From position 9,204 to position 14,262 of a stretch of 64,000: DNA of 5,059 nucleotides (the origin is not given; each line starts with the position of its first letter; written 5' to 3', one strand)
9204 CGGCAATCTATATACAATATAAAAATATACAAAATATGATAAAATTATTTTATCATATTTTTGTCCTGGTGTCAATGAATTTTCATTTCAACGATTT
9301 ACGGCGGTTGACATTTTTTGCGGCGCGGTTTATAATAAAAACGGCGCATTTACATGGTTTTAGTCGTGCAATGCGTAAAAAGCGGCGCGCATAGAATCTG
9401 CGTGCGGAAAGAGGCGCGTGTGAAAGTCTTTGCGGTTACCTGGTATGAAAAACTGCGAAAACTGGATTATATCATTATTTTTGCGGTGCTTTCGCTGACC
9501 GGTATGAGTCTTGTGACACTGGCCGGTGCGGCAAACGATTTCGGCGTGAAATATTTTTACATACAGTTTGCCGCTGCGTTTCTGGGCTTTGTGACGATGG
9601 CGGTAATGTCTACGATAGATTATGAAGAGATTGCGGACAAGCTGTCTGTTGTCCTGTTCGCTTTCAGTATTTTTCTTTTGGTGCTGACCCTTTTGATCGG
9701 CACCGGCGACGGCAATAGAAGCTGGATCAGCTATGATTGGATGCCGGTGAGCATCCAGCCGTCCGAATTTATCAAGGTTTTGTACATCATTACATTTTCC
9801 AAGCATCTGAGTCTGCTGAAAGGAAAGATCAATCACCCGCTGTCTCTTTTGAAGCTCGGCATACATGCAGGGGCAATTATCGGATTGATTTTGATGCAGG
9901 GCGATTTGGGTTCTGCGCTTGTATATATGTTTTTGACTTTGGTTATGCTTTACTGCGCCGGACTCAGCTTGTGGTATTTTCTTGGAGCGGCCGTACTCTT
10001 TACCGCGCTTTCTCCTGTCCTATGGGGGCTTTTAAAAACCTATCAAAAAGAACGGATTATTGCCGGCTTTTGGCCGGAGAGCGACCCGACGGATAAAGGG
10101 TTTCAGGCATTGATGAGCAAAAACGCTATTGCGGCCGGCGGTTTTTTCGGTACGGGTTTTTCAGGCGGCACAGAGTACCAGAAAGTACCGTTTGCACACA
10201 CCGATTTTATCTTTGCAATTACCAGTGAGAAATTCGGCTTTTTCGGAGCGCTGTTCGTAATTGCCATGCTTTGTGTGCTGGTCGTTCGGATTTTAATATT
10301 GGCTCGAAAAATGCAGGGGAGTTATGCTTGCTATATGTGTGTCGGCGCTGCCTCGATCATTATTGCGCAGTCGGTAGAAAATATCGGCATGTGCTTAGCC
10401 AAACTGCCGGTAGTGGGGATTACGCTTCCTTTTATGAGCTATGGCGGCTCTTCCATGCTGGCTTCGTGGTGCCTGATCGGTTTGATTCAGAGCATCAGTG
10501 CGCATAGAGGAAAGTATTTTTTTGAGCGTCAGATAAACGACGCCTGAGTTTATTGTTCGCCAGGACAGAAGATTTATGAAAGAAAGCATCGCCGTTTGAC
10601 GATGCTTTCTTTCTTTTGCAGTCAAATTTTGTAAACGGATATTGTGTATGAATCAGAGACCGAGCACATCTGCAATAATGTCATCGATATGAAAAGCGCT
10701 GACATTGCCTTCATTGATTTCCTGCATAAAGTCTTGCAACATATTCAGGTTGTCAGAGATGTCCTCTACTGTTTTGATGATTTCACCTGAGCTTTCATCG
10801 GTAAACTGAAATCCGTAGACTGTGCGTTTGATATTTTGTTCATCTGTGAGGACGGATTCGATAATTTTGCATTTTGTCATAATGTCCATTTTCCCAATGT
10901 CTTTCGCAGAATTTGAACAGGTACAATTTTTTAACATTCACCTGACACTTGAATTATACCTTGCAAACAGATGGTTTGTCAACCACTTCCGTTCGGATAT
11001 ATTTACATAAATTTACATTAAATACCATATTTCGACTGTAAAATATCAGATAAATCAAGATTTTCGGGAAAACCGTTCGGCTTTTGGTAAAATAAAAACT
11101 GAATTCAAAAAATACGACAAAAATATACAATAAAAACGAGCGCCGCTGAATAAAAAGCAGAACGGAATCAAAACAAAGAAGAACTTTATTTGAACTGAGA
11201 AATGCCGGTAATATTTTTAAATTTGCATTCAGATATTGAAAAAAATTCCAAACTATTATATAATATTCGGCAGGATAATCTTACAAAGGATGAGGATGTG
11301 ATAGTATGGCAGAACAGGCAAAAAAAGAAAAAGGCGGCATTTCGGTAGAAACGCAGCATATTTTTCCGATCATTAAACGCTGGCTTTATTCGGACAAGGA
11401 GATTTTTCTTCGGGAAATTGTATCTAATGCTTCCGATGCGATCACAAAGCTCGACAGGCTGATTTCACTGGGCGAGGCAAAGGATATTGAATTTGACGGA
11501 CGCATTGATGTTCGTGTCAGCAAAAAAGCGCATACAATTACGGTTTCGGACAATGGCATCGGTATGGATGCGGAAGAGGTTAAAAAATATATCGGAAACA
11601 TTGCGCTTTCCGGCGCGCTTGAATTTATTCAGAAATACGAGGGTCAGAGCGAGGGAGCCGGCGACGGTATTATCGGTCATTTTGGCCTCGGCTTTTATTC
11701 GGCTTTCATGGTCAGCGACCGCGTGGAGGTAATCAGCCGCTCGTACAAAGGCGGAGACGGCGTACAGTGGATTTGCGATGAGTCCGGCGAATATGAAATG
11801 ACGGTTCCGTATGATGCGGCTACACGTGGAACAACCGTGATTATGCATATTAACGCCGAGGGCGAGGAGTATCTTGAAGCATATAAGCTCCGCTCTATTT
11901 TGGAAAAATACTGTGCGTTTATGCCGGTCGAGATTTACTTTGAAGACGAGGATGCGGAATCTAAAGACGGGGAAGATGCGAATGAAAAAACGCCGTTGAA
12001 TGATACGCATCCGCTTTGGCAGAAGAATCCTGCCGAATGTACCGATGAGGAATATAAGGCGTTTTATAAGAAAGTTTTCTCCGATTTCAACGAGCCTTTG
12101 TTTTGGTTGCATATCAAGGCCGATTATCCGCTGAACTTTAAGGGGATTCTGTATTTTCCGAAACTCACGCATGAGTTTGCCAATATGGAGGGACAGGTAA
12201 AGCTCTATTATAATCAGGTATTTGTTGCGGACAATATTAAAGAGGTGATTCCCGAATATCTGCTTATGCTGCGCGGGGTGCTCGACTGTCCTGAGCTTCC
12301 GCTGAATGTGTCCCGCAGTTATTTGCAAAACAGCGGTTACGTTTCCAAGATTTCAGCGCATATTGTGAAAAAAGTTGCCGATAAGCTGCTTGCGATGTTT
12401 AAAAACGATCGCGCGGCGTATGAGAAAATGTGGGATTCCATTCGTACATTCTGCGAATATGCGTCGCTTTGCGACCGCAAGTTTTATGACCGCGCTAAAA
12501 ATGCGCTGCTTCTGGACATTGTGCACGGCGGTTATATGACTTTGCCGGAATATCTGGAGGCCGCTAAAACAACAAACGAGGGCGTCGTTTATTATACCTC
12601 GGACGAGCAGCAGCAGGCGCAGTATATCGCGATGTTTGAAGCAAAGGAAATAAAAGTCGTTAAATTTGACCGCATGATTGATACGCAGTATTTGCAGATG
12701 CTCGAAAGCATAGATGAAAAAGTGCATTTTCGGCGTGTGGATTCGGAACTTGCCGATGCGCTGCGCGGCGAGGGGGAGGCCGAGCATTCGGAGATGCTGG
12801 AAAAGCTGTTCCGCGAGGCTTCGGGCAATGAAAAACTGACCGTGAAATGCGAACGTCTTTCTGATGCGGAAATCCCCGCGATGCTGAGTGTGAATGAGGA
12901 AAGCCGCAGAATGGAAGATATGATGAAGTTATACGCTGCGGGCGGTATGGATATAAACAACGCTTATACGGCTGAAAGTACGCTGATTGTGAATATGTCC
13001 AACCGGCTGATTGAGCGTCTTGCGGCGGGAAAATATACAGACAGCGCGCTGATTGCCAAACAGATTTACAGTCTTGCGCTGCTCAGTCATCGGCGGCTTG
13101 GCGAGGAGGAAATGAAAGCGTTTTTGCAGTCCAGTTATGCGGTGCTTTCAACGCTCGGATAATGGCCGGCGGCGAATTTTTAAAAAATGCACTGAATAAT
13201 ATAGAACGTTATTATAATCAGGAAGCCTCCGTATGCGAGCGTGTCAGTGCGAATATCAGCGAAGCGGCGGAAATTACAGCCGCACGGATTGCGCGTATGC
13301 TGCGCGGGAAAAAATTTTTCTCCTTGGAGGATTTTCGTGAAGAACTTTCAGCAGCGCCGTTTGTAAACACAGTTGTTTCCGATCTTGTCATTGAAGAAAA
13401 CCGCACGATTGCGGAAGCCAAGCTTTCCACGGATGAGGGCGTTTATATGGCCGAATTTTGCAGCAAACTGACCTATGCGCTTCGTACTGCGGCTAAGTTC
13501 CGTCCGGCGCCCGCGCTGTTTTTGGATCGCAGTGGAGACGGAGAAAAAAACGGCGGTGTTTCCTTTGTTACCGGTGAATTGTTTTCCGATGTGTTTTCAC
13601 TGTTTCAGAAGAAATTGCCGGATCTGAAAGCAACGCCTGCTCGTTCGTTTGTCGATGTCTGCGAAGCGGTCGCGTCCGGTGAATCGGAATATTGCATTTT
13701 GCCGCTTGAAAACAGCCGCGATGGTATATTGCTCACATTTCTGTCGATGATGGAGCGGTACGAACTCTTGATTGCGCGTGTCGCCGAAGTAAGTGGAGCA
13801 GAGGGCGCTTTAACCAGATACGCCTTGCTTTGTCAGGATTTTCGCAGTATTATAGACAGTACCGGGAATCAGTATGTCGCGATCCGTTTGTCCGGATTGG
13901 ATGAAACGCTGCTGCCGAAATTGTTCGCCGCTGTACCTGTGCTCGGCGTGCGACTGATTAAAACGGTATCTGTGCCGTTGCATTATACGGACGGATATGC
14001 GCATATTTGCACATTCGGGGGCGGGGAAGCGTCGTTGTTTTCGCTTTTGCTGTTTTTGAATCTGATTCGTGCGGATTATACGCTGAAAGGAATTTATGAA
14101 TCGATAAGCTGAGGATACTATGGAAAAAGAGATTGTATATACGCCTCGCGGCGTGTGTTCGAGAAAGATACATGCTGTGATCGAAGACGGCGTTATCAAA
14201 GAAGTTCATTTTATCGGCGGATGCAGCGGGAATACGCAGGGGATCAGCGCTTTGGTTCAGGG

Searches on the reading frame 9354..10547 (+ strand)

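Call 109: search_protein_families(library=pfam, proteins=[window:9354-10547:+], max_evalue=0.001)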
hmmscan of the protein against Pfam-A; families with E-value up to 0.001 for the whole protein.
window:9354-10547:+ (397 aa): 1 family
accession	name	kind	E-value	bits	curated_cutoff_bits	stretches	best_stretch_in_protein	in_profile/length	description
PF01098.24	FTSW_RODA_SPOVE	-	2e-78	264.4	26.4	1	40-385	11-354/356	Cell cycle protein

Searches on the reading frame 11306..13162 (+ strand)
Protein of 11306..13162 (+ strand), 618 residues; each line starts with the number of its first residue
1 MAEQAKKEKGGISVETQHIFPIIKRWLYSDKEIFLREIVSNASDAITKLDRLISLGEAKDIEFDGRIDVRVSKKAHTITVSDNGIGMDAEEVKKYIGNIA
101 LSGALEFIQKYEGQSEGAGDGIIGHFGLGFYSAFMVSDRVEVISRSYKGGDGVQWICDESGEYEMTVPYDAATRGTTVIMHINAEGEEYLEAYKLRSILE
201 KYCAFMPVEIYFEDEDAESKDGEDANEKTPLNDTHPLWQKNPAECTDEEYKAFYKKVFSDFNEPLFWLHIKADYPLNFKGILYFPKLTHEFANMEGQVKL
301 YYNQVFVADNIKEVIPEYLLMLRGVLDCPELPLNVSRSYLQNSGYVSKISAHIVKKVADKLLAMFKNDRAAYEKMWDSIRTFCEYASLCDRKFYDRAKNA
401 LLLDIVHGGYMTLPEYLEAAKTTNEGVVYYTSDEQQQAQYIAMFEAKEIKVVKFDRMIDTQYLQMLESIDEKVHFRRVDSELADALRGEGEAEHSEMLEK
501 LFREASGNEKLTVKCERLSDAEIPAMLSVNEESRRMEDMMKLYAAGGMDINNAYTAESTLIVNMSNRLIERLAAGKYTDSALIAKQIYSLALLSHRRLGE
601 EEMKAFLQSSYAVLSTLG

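Call 109: search_protein_families(library=pfam, proteins=[window:11306-13162:+], max_evalue=0.001)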
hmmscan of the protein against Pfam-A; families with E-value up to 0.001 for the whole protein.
window:11306-13162:+ (618 aa): 3 families
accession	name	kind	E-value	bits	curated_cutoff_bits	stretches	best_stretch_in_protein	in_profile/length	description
PF00183.23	HSP90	-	8.9e-52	177.1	24.4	1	218-593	69-466/518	Hsp90 protein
PF13589.12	HATPase_c_3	-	3.4e-08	34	25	1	34-146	6-94/137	Histidine kinase-, DNA gyrase B-, and HSP90-like ATPase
PF02518.31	HATPase_c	-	5e-07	30.6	26.4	1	32-182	3-107/111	Histidine kinase-, DNA gyrase B-, and HSP90-like ATPase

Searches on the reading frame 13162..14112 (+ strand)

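Call 109: search_protein_families(library=pfam, proteins=[window:13162-14112:+], max_evalue=0.001)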
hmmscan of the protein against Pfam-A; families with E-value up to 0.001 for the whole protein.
window:13162-14112:+ (316 aa): 1 family
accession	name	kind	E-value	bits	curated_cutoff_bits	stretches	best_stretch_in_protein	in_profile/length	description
PF00800.23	PDT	-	2.2e-06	28.1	25.2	1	153-204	21-72/181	Prephenate dehydratase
